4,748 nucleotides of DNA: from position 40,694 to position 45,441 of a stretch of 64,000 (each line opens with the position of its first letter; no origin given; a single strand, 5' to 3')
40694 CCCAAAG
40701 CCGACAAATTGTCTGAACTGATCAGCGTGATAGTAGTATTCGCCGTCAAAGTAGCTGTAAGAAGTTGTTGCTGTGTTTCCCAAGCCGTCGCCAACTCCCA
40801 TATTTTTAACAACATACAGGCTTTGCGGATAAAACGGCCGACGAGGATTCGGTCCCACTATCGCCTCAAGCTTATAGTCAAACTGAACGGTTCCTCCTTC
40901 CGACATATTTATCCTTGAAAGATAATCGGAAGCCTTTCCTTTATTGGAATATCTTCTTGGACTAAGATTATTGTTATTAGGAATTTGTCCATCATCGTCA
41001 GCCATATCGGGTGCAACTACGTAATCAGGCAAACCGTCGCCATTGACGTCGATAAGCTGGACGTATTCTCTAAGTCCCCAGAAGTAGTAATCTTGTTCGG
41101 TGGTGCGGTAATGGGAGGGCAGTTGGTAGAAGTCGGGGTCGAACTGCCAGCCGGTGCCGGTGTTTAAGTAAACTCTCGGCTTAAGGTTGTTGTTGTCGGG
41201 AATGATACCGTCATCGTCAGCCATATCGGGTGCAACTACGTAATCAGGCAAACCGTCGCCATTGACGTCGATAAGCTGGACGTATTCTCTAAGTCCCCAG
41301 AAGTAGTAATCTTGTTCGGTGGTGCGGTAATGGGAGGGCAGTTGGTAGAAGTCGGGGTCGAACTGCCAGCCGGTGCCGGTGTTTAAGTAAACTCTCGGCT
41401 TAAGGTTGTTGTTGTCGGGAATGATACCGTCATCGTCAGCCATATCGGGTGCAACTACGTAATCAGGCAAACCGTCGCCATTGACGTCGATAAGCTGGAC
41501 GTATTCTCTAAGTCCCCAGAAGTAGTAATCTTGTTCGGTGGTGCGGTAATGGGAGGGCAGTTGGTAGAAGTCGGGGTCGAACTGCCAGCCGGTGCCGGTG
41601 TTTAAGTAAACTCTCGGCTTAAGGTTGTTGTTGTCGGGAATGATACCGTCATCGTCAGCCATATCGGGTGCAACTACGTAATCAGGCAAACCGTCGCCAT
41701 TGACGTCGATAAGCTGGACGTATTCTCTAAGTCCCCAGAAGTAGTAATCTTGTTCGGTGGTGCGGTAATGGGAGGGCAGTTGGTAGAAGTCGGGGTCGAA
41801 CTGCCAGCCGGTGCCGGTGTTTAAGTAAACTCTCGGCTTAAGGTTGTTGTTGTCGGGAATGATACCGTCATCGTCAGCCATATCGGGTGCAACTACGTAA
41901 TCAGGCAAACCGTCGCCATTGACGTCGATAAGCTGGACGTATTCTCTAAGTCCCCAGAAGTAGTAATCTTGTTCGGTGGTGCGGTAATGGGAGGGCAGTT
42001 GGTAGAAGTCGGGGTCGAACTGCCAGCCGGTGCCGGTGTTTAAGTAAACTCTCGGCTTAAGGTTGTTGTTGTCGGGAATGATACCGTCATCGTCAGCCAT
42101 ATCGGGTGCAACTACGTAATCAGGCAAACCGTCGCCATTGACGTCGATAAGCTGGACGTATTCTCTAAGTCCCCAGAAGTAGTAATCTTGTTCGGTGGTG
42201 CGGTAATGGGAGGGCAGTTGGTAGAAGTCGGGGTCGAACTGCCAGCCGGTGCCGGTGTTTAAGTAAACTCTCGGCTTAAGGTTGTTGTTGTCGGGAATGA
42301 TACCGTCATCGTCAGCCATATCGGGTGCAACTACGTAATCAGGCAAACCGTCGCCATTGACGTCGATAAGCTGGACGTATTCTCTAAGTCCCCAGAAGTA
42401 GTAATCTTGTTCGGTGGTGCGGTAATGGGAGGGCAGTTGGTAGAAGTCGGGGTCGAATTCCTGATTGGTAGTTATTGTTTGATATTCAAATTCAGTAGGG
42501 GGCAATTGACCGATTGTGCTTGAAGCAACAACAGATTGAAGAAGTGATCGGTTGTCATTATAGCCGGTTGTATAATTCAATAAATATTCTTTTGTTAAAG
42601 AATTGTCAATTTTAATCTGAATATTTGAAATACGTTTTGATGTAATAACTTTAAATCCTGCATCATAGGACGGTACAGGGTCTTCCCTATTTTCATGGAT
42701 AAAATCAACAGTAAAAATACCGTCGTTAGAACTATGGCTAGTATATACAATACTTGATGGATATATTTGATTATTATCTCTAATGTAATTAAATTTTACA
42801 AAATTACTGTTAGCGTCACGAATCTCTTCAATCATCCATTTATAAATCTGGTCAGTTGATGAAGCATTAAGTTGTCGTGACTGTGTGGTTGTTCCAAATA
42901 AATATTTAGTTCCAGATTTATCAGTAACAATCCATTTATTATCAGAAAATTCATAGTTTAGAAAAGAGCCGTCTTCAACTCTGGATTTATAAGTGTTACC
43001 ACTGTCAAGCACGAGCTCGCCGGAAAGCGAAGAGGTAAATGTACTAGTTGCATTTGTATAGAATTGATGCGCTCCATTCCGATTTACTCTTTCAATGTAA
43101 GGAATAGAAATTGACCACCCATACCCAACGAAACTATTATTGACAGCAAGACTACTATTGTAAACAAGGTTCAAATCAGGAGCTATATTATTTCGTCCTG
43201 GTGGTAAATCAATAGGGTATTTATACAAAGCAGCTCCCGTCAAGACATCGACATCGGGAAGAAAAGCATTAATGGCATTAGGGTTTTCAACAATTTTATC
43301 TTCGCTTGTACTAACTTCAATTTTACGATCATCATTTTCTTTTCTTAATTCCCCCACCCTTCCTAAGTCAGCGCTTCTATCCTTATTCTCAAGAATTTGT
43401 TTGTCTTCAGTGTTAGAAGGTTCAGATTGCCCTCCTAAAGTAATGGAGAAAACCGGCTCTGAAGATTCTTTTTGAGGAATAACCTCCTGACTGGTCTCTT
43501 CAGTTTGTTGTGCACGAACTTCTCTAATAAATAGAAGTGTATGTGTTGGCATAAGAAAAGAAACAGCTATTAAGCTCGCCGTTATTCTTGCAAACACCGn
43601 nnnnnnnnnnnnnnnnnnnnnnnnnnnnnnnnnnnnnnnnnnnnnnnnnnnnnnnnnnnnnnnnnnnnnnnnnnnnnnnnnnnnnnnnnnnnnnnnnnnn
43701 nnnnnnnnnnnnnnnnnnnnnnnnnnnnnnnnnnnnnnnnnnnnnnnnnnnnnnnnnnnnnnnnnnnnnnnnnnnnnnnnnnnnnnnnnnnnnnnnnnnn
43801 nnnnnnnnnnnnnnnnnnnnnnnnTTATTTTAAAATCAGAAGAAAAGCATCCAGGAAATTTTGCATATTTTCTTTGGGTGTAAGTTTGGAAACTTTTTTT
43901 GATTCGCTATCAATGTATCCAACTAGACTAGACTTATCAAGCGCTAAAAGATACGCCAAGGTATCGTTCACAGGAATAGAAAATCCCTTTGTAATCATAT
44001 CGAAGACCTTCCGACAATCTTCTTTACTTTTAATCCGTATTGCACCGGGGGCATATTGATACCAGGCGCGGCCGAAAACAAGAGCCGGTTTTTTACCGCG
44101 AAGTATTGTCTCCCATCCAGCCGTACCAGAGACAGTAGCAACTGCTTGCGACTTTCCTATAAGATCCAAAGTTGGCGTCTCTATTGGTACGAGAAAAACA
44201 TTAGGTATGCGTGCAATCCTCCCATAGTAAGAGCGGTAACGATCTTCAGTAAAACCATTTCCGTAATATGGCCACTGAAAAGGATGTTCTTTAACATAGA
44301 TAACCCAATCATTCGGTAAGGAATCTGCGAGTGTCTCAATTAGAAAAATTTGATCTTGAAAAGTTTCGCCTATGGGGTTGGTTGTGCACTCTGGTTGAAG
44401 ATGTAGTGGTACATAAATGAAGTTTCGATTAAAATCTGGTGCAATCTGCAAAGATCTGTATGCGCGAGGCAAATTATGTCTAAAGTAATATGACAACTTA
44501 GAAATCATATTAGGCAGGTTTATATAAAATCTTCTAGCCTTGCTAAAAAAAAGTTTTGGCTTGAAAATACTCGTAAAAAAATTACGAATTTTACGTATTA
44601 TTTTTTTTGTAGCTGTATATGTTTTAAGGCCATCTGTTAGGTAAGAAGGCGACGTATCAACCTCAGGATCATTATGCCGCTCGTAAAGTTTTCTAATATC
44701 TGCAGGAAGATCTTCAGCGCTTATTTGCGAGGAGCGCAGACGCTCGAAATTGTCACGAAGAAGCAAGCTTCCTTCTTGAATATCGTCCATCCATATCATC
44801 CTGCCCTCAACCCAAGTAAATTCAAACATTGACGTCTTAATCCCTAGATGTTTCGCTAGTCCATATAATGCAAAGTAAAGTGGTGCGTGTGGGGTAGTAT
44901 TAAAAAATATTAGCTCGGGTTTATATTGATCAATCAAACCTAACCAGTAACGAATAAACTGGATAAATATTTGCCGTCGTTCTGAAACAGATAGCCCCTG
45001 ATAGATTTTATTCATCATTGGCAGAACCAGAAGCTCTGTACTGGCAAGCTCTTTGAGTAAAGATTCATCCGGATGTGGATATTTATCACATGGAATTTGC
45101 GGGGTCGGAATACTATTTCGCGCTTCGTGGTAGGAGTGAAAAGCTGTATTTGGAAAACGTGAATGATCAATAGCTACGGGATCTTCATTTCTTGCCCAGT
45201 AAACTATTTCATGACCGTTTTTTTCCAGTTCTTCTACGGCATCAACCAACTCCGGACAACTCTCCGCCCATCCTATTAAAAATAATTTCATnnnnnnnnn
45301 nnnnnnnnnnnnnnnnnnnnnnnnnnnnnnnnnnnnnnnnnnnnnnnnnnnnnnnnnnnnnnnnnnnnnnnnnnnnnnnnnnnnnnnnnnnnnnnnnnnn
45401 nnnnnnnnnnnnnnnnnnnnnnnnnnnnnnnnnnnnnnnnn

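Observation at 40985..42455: Six-plus perfect tandem copies of a 219-bp unit encoding identical FG-GAP-like beta-propeller blades inside the RHS gene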

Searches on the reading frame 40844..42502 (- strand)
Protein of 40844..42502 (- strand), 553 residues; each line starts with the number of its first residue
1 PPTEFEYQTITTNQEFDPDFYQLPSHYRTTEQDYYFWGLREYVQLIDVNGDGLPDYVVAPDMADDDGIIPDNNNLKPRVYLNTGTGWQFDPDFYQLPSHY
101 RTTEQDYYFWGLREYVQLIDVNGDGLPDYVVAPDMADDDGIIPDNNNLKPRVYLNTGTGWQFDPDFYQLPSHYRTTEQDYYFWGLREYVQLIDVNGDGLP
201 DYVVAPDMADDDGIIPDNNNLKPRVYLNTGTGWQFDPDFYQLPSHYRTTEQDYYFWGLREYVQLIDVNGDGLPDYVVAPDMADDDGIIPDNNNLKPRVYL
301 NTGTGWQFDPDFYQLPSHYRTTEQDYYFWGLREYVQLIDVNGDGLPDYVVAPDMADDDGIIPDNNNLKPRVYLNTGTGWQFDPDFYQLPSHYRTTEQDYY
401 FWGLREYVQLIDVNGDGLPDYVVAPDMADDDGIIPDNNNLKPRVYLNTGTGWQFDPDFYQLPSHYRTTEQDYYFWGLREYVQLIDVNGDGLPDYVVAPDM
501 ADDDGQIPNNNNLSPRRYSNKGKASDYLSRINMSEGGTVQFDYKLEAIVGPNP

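Call 67: predict_structure(alignment_id=A2)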
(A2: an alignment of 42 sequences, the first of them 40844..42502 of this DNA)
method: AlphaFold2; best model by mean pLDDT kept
length: 553 residues; sequences in the alignment: 42
mean_pLDDT: 72.4   pTM: 0.77
mean pLDDT of the five models: 72.4, 72.2, 69.9, 68.5, 67.5
residues with pLDDT >= 90: 119; 70-90: 187; 50-70: 183; < 50: 64
segments of 3 or more residues with pLDDT < 50: 27-35, 177-182, 247-249, 320-328, 394-400, 465-476, 546-553
pLDDT, mean of each block of 10 residues (from residue 1): 64 77 59 53 87 88 59 74 92 72 51 77 92 64 63 91 83 51 64 93 75 59 86 86 60 55 90 86 60 77 90 70 46 81 92 63 68 93 86 47 69 88 71 61 88 81 50 52 86 77 59 75 77 84 53 31
secondary structure, 60 per line:
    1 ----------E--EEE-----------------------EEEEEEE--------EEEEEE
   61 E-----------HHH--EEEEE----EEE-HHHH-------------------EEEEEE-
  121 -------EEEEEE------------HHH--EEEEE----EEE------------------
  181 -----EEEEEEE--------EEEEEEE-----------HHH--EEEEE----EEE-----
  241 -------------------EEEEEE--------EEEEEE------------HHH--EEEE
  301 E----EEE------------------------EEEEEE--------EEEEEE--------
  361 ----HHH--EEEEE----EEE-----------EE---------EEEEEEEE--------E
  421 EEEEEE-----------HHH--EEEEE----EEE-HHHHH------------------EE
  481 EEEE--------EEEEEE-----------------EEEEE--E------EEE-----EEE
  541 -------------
elements in order: E14-16 E40-46 E55-61 E78-82 E87-89 H91-94 E114-119 E128-133 E151-155 E160-162 E186-192 E201-207 E224-228 E233-235 E260-265 E274-279 E297-301 E306-308 E333-338 E347-352 E370-374 E379-381 E404-411 E420-426 E443-447 E452-454 H456-460 E479-484 E493-498 E516-520 E530-532 E538-540
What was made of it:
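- Propeller-only model: pTM 0.77 (call 67).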

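Call 69: fold_search(model_id=the predicted structure, library=pdb)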
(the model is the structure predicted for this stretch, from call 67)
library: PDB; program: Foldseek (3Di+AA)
matches with E <= 10: 342; with E <= 0.001: 48
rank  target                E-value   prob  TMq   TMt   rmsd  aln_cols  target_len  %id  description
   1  2bwr_A                2.8e-10  1.00  0.42  0.56   6.4       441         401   17  Crystal Structure of Psathyrella Velutina Lectin at 1.5A Resolution (released 2006-01-23)
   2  2bwm                  2.9e-10  1.00  0.43  0.57   6.3       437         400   16  1.8A CRYSTAL STRUCTURE OF of Psathyrella velutina LECTIN IN COMPLEX WITH METHYL 2-ACETAMIDO-1,2-DIDEOXY-1-SELENO-BETA-D- (released 2006-01-23)
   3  4up4_B                5.2e-10  1.00  0.40  0.54   7.0       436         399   16  Structure of the recombinant lectin PVL from Psathyrella velutina in complex with GlcNAcb-D-1,3Galactoside (released 2015-01-28)
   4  5mb4                  5.5e-10  1.00  0.42  0.56   5.9       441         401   16  Crystal Structure of the Psathyrella asperospora lectin PAL in complex with GlcNAc (released 2017-02-22)
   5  4tqj_A                5.5e-10  1.00  0.39  0.52   7.3       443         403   16  Structural basis of specific recognition of non-reducing terminal N-acetylglucosamine by an Agrocybe aegerita lection (released 2015-06-03)
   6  4up4_A                6.1e-10  1.00  0.41  0.54   7.0       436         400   16  Structure of the recombinant lectin PVL from Psathyrella velutina in complex with GlcNAcb-D-1,3Galactoside (released 2015-01-28)
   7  9etn_A                1.0e-09  1.00  0.43  0.43   8.7       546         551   13  Crystal structure of murine CRTAC1 (released 2024-07-31)
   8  4tqm_A                2.8e-09  1.00  0.40  0.53   7.5       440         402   16  Structural basis of specific recognition of non-reducing terminal N-acetylglucosamine by an Agrocybe aegerita lection (released 2015-06-03)
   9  6h6f_F                4.8e-09  1.00  0.32  0.10  16.9       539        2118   16  PTC3 holotoxin complex from Photorhabdus luminiscens - Mutant TcC-D651A (released 2018-10-03)
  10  6l7i_F                1.1e-08  1.00  0.31  0.14  18.0       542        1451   15  Signal substraction of TcdB1-TccC2 and part of TcdA1 (released 2021-03-31)
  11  9v80_B                1.9e-08  1.00  0.36  0.48   9.3       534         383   10  Cryo-EM structure of KICSTOR CCC complex (state 4) (released 2025-11-12)
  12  9v86_B                1.6e-07  1.00  0.35  0.48  11.5       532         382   11  Cryo-EM structure of KICSTOR CCC complex (state 3) (released 2025-11-12)
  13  5y2z_H                3.5e-07  1.00  0.38  0.58   7.8       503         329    9  Crystal structure of human LGI1 EPTP-ADAM22 complex (released 2018-05-02)
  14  4v0m_B                2.1e-05  1.00  0.33  0.48   9.9       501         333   12  Crystal structure of BBS1N in complex with ARL6DN (released 2014-11-19)
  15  2hye_A                2.9e-05  1.00  0.32  0.18  13.5       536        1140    8  Crystal Structure of the DDB1-Cul4A-Rbx1-SV5V Complex (released 2006-10-03)
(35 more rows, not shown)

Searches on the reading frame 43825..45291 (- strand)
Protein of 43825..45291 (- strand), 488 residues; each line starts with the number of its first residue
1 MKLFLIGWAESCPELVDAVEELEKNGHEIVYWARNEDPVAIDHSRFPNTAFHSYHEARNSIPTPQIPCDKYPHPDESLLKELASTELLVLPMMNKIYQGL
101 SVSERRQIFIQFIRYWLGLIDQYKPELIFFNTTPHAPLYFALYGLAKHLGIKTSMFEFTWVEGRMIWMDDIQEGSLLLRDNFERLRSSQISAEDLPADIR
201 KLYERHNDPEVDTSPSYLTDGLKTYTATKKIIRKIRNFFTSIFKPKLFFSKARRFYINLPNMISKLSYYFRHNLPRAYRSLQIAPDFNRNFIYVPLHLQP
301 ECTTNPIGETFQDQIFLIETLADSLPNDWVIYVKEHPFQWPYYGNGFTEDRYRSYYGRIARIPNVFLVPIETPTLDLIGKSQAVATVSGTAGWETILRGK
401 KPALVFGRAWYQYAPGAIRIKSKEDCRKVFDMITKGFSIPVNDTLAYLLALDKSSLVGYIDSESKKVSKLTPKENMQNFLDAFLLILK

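Call 12: search_protein_families(library=pfam, proteins=[window:43825-45291:-], max_evalue=0.01)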
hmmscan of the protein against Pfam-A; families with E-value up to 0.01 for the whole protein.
window:43825-45291:- (488 aa): 1 family
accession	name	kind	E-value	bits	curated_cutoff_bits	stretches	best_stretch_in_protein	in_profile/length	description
PF05159.20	Capsule_synth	-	1.4e-05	25.2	20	1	317-413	176-268/310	Capsule polysaccharide biosynthesis protein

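Call 48: find_encoding_contigs(protein=window:43825-45291:-, flank=10000, max_places=6)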
Protein window:43825-45291:- (488 aa): 1 contig read that carries it; 1 place shown.
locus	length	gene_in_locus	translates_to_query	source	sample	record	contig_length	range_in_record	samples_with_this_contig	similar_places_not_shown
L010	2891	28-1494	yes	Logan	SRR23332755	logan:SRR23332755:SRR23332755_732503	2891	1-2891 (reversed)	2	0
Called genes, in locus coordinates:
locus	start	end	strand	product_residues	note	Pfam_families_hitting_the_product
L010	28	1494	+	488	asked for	PF05159:Capsule_synth (weak)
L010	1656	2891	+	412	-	?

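Call 56: find_related_loci(query=window:43825-45291:-, collection=genome_contigs, flank=10000)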
Query window:43825-45291:- (488 aa) in genome_contigs; peptide patterns used: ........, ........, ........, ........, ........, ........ (x = any residue, [..] = any of these).
29 stretches matched a pattern; 12 encode a relative of the query (tblastn E <= 1e-3); 12 distinct loci.
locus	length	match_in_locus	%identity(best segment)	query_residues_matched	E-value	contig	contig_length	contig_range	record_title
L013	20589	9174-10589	39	2-484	4e-115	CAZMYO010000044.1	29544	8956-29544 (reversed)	MAG TPA_asm: uncultured Gammaproteobacteria bacterium isolate binchicken_co203_87 genome assembly, contig: k141_2889777,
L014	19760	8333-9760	39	1-488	3e-114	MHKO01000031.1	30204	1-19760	MAG: Candidatus Komeilibacteria bacterium RIFCSPLOWO2_02_FULL_48_11 rifcsplowo2_02_scaffold_3200, whole genome shotgun s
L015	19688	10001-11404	39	1-483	6e-112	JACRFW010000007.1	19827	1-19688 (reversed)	MAG: Candidatus Magasanikbacteria bacterium isolate NC_groundwater_1735_Pr3_B-0.1um_49_411 SR-2_scaffold_141_280939, who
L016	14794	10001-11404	36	1-480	4e-105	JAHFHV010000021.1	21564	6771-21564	MAG: Candidatus Magasanikiibacteriota bacterium isolate nzgw347 NODE_1031_length_21565_cov_4.099095, whole genome shotgu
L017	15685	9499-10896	36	1-480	2e-103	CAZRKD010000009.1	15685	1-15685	MAG TPA_asm: uncultured bacterium isolate binchicken_co21_456 genome assembly, contig: NODE_2331_length_15685_cov_5.6207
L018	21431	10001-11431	35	1-480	3e-102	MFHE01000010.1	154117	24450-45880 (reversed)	MAG: Candidatus Giovannonibacteria bacterium RIFCSPHIGHO2_01_FULL_45_24 rifcsphigho2_01_scaffold_583, whole genome shotg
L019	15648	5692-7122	38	2-484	4e-101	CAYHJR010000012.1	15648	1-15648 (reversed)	MAG TPA_asm: uncultured Candidatus Saccharibacteria bacterium isolate ERP119705_co13_491 genome assembly, contig: NODE_4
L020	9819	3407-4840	38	1-487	2e-98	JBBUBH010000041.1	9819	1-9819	MAG: Patescibacteria group bacterium isolate H52-bin061_1 H52_bin061_1_000000000041, whole genome shotgun sequence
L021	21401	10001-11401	33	2-480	2e-85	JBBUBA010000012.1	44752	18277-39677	MAG: Patescibacteria group bacterium isolate H41-bin150_1 H41_bin150_1_000000000012, whole genome shotgun sequence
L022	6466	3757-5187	34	2-488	1e-82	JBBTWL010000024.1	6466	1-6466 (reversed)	MAG: Patescibacteria group bacterium isolate H41-bin144_1 H41_bin144_1_000000000024, whole genome shotgun sequence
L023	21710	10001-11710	36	11-483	8e-39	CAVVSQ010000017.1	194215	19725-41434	MAG: uncultured Planctomycetota bacterium isolate MFD01213.bin.2.21 genome assembly, contig: contig_31928, whole genome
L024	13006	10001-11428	36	1-487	9e-101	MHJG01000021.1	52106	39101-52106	MAG: Candidatus Harrisonbacteria bacterium RIFCSPHIGHO2_02_FULL_42_16 rifcsphigho2_02_scaffold_687, whole genome shotgun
